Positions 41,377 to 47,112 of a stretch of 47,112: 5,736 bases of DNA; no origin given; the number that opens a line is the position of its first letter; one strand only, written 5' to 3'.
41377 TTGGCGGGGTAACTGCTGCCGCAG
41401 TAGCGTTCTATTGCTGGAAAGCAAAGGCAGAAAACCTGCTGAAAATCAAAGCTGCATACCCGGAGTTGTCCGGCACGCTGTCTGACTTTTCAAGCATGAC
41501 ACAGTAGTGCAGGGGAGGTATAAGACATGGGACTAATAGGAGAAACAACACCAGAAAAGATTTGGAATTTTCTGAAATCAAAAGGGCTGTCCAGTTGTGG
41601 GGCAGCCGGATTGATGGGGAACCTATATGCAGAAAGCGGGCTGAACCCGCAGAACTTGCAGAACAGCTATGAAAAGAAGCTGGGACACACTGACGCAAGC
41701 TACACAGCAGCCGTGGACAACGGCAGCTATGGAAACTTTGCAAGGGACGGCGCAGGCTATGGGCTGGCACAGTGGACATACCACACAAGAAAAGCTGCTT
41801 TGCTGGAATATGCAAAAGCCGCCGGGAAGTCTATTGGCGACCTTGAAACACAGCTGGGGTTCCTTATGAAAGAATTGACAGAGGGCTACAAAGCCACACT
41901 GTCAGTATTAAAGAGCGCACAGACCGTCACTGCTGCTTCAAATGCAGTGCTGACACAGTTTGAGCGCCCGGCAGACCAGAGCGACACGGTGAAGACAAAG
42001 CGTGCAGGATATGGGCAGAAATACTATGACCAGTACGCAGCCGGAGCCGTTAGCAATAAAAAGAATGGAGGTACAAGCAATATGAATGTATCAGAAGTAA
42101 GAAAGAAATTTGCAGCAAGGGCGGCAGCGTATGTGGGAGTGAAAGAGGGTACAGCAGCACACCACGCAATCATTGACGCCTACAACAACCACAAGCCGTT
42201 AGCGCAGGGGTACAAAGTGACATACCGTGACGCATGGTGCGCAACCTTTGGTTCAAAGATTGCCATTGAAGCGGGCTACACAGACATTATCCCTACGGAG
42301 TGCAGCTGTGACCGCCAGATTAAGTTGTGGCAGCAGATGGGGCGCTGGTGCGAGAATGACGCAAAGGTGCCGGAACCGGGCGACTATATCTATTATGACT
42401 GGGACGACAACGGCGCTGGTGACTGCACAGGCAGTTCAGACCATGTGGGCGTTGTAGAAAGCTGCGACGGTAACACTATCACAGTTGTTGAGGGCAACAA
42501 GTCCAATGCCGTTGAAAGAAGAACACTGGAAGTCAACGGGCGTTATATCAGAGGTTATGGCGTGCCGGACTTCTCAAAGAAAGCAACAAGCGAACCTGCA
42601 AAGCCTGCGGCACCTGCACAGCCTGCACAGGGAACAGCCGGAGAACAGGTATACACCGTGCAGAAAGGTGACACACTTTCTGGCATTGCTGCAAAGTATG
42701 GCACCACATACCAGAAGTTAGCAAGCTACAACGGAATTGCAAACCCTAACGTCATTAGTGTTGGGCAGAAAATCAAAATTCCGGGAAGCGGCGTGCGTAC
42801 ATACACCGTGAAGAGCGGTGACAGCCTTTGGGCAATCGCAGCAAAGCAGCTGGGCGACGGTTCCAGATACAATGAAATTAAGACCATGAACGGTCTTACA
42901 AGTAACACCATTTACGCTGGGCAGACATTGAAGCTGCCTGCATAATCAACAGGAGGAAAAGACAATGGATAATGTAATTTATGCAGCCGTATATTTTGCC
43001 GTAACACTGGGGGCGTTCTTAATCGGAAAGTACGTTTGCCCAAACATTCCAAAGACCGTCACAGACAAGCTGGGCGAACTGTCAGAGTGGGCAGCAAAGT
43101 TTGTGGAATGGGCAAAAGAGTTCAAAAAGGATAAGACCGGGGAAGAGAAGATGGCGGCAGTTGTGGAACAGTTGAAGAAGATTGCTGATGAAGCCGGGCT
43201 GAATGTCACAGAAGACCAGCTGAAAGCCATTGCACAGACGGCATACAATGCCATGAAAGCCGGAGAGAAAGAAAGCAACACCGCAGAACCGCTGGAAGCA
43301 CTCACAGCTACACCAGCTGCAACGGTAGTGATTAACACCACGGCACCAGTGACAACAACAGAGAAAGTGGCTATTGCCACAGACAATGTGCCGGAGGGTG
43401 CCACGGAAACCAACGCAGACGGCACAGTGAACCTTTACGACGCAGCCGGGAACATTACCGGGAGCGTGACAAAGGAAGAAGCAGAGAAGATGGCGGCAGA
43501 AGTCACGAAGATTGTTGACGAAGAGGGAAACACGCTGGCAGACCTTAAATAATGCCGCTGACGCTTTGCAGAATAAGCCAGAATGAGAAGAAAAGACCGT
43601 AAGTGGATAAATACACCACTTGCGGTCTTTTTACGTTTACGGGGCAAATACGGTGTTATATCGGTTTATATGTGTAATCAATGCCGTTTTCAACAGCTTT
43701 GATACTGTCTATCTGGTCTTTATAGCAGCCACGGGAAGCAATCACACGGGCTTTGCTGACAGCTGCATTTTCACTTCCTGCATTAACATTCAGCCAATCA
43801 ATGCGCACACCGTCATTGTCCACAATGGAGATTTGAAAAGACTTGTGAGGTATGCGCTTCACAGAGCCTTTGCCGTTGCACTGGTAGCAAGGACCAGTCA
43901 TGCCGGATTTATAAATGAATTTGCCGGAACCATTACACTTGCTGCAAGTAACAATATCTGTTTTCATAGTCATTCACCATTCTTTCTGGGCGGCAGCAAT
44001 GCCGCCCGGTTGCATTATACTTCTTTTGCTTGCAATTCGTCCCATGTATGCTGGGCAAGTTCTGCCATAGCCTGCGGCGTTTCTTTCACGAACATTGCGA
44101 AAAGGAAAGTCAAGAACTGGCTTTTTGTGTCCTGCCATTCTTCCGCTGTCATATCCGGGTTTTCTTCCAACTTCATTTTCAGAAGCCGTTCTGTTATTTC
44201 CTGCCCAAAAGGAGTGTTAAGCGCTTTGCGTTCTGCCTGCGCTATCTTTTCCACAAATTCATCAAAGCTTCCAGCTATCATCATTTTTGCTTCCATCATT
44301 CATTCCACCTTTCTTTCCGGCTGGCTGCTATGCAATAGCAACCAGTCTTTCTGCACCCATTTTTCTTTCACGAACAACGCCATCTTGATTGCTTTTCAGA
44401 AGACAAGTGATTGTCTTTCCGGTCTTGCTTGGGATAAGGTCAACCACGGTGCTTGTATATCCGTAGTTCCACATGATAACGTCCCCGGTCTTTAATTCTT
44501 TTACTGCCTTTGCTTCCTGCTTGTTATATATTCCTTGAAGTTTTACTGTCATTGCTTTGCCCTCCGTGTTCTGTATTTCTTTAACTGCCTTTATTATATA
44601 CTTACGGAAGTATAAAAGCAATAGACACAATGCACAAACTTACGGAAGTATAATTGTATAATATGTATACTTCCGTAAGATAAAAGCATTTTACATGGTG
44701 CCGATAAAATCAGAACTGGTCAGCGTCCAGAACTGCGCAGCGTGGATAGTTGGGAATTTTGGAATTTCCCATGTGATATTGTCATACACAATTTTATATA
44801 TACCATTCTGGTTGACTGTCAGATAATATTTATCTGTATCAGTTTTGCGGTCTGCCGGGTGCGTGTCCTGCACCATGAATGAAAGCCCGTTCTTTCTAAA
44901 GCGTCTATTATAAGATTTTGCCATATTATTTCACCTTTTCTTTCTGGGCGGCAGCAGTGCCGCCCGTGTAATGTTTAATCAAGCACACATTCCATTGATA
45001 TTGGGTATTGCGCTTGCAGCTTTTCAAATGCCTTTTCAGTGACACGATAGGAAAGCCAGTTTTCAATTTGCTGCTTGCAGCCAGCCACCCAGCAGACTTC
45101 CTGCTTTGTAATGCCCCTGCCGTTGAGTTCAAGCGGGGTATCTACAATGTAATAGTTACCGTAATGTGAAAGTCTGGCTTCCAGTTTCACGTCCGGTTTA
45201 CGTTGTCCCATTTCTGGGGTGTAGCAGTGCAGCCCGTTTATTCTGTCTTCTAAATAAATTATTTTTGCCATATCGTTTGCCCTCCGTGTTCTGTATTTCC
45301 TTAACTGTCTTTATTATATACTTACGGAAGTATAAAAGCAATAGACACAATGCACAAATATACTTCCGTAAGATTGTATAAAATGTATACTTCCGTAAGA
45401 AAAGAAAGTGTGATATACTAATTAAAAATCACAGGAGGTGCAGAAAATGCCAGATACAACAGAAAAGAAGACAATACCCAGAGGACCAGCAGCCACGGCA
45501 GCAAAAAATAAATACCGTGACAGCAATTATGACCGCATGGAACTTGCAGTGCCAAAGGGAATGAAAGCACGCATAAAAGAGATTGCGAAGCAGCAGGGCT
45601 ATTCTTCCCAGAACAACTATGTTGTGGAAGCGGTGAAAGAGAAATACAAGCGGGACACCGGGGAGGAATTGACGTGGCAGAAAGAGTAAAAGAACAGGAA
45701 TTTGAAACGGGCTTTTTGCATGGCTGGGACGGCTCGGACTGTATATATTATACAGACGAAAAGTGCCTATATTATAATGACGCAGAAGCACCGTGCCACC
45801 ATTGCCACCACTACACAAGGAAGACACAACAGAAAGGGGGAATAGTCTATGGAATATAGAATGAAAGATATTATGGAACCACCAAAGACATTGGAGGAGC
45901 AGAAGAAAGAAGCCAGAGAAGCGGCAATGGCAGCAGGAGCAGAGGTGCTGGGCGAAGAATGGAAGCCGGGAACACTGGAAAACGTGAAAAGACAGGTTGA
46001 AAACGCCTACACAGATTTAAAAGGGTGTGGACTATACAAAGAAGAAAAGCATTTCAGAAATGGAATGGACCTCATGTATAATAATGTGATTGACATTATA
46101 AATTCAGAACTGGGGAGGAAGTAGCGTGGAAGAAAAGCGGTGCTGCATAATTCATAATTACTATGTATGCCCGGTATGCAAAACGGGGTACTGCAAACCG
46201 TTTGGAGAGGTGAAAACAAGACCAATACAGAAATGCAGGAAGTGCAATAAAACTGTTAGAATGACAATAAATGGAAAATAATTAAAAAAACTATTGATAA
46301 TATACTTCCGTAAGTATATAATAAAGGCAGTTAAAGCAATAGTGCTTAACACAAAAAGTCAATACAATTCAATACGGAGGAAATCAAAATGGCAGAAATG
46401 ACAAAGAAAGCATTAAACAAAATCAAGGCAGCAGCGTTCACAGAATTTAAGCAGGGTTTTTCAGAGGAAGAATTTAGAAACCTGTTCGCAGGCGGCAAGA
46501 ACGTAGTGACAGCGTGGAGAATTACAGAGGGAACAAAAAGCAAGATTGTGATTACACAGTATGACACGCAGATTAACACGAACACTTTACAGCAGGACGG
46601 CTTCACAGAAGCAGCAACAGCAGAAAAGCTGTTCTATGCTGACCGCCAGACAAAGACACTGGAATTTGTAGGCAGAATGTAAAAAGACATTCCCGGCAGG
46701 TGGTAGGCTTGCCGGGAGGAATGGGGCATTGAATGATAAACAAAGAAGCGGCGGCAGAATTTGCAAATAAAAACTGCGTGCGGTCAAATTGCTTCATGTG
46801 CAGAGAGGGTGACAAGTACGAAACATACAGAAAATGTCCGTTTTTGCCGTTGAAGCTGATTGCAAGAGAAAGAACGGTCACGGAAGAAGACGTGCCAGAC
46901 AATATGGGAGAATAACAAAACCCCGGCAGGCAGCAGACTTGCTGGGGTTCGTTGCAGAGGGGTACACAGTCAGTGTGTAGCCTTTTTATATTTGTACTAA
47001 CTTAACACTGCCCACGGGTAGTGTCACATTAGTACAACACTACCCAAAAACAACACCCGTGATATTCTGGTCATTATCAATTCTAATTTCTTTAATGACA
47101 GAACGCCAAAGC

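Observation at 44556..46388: Phage-wide operator network: 14-nt pseudo-palindrome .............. inside the spacers of near-identical strong promoters (accessory-region loci)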

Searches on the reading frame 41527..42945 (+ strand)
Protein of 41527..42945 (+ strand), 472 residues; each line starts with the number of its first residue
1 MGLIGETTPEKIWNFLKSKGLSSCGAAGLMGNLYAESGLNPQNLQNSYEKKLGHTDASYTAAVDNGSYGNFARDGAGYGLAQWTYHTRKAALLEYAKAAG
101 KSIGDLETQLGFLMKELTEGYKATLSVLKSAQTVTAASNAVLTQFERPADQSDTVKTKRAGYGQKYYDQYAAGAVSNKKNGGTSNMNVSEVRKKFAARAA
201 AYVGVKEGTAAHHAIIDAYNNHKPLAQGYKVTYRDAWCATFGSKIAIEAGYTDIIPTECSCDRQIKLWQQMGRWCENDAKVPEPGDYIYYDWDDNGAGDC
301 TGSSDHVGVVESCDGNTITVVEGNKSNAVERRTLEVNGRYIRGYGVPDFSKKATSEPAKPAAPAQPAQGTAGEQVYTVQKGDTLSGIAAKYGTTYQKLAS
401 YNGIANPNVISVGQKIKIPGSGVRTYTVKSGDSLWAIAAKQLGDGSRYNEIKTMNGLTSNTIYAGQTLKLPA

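Call 45: search_protein_families(library=phrogs, max_evalue=0.001, proteins=[window:41527-42945:+])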
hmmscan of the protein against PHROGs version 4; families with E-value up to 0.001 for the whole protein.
window:41527-42945:+ (472 aa): 35 families (the best 25 are shown)
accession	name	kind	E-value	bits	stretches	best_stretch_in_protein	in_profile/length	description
phrog_20388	-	lysis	7.1e-76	257.3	1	1-190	1-189/527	endolysin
phrog_5182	-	lysis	1.2e-51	177.2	3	213-359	12-151/321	endolysin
phrog_380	-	lysis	9.1e-31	108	2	423-471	183-235/309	endolysin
phrog_21357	-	lysis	6.8e-30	105.2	1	195-356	7-167/225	endolysin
phrog_9589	-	lysis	5.6e-21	76.6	1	194-391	6-194/281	endolysin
phrog_4602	-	other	1.2e-19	72.1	1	370-423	31-84/220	transglycosylase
phrog_291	-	lysis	3.1e-19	70.1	2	305-420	375-476/509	endolysin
phrog_7348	-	lysis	1.9e-18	65.8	2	370-420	2101-2151/2564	endolysin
phrog_2742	-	lysis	8.7e-17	62.5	2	370-418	262-310/318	endolysin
phrog_8949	-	unknown function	9.4e-17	62.6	1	10-204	337-504/557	-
phrog_9570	-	tail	5.1e-13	49.8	1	11-194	482-643/689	tail length tape measure protein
phrog_28394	-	unknown function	7e-13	49.4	1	361-428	54-121/303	-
phrog_14642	-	lysis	1.5e-12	48.5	1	367-423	20-75/215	endolysin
phrog_21966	-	unknown function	7.2e-12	46.5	1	423-471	94-145/146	-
phrog_9611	-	lysis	3.6e-11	44.1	1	370-418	178-223/246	endolysin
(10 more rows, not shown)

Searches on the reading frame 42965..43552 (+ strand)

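Call 45: search_protein_families(library=phrogs, max_evalue=0.001, proteins=[window:42965-43552:+])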
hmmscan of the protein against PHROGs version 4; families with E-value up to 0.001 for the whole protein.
window:42965-43552:+ (195 aa): 4 families
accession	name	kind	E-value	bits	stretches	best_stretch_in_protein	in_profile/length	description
phrog_6918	-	lysis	2.6e-11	44.6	1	4-104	4-105/114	holin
phrog_33061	-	unknown function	2.6e-08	34.8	1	135-188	45-97/242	-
phrog_15303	-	unknown function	6.9e-05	23.9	1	39-104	40-106/119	-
phrog_8444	-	unknown function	0.00013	23.2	1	25-115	35-125/134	-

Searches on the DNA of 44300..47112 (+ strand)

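Call 8: search_dna_similar(query=window:44300-47112:+, collection=phages, mode=distant, max_rows=20)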
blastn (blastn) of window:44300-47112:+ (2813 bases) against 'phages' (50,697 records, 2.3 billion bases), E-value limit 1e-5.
Records with a match: 2; places in all: 3; records where one place covers at least 80% of the query: 0.
Best place of each record, by identity: 80-90% 1; 60-80% 1.
By first word of the organism name: Clostridium 1; Dulem 1.
By host as written in the record: Enterocloster clostridioformis 1; Propithecus coquereli 1.
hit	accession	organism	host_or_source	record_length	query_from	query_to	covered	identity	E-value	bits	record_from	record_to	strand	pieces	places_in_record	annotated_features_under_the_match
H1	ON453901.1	Clostridium phage Saumur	Enterocloster clostridioformis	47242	277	1270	13%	72.5%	2e-22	192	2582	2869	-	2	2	hypothetical protein | Arc-like repressor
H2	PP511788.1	Dulem virus 34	Propithecus coquereli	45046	1011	1108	3%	82.8%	1e-17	100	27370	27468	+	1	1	hypothetical protein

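Call 13: get_annotated_region(hit=H1, flank=4000)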
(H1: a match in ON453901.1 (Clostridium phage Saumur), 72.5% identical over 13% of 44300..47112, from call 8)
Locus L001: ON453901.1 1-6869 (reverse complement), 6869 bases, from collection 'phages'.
description: Clostridium phage Saumur, complete genome.
organism: Clostridium phage Saumur (NCBI taxid 2951973)
taxonomy: Viruses
host: Enterocloster clostridioformis; source: feces; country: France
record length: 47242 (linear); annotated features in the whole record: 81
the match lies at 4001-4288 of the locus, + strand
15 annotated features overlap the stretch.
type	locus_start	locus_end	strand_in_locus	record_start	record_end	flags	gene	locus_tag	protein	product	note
CDS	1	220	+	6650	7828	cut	-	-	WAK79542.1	reverse transcriptase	rasttk_feature_creation_tool=/opt/patric-common/ runtime/bin/phanotate version 1.5.0; HHpred against PHROGS v3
CDS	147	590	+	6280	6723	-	-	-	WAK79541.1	hypothetical protein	rasttk_feature_creation_tool=/opt/patric-common/ runtime/bin/phanotate version 1.5.0; ...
CDS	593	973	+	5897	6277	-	-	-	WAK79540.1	hypothetical protein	rasttk_feature_creation_tool=/opt/patric-common/ runtime/bin/phanotate version 1.5.0; ...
CDS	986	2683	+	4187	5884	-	-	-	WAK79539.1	endolysin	rasttk_feature_creation_tool=/opt/patric-common/ runtime/bin/phanotate version 1.5.0; HHpred against PHROGS v3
CDS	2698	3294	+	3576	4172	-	-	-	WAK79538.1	holin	rasttk_feature_creation_tool=/opt/patric-common/ runtime/bin/phanotate version 1.5.0; HHpred against PHROGS v3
CDS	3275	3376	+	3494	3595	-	-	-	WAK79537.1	hypothetical protein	rasttk_feature_creation_tool=/opt/patric-common/ runtime/bin/phanotate version 1.5.0; ...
CDS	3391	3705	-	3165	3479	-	-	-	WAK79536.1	hypothetical protein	rasttk_feature_creation_tool=/opt/patric-common/ runtime/bin/phanotate version 1.5.0; ...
CDS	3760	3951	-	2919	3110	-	-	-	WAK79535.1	hypothetical protein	rasttk_feature_creation_tool=/opt/patric-common/ runtime/bin/phanotate version 1.5.0; ...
CDS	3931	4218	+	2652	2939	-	-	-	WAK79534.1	hypothetical protein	rasttk_feature_creation_tool=/opt/patric-common/ runtime/bin/phanotate version 1.5.0; ...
CDS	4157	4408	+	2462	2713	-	-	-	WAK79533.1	Arc-like repressor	rasttk_feature_creation_tool=/opt/patric-common/ runtime/bin/phanotate version 1.5.0; HHpred against PHROGS v3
CDS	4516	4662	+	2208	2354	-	-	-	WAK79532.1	hypothetical protein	rasttk_feature_creation_tool=/opt/patric-common/ runtime/bin/phanotate version 1.5.0; ...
CDS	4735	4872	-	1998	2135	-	-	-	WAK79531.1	hypothetical protein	rasttk_feature_creation_tool=/opt/patric-common/ runtime/bin/phanotate version 1.5.0; ...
CDS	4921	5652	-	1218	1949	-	-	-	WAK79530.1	hypothetical protein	rasttk_feature_creation_tool=/opt/patric-common/ runtime/bin/phanotate version 1.5.0; ...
CDS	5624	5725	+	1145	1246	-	-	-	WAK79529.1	hypothetical protein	rasttk_feature_creation_tool=/opt/patric-common/ runtime/bin/phanotate version 1.5.0; ...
CDS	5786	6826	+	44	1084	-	-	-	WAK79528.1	transposase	rasttk_feature_creation_tool=/opt/patric-common/ runtime/bin/phanotate version 1.5.0; HHpred against PHROGS v3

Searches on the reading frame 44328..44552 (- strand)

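Call 11: search_protein_families(library=pfam, max_evalue=0.1, proteins=[window:44328-44552:-])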
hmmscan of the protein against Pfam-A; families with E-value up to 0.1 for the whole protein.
window:44328-44552:- (74 aa): 3 families
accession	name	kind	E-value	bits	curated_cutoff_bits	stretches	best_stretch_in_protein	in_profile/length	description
PF09173.17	eIF2_C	-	0.032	14.9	22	1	8-52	13-56/86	Initiation factor eIF2 gamma, C terminal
PF02699.20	YajC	-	0.058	13.7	28.2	1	10-40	25-55/78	Preprotein translocase subunit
PF24796.1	WDR55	-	0.059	12.8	200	1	11-72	189-249/296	WDR55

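Call 12: search_protein_families(library=phrogs, max_evalue=0.01, proteins=[window:44328-44552:-])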
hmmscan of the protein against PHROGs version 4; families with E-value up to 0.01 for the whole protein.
window:44328-44552:- (74 aa): 0 families

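Call 64: search_protein_families(library=ncbifam, max_evalue=0.01, proteins=[window:44328-44552:-])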
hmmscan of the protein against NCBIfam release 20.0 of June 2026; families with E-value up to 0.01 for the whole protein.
window:44328-44552:- (74 aa): 0 families

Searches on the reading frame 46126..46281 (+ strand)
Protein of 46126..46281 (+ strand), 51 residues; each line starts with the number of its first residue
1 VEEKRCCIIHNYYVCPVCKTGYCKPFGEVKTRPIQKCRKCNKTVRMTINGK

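Call 11: search_protein_families(library=pfam, max_evalue=0.1, proteins=[window:46126-46281:+])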
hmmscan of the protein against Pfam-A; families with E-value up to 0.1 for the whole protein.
window:46126-46281:+ (51 aa): 1 family
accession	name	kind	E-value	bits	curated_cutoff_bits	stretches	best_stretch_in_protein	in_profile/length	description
PF17848.7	Zn_ribbon_ACC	-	0.028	15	24.5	0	10-18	18-26/26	Acetyl-CoA carboxylase zinc finger domain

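Call 12: search_protein_families(library=phrogs, max_evalue=0.01, proteins=[window:46126-46281:+])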
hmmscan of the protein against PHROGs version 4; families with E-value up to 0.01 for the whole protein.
window:46126-46281:+ (51 aa): 0 families
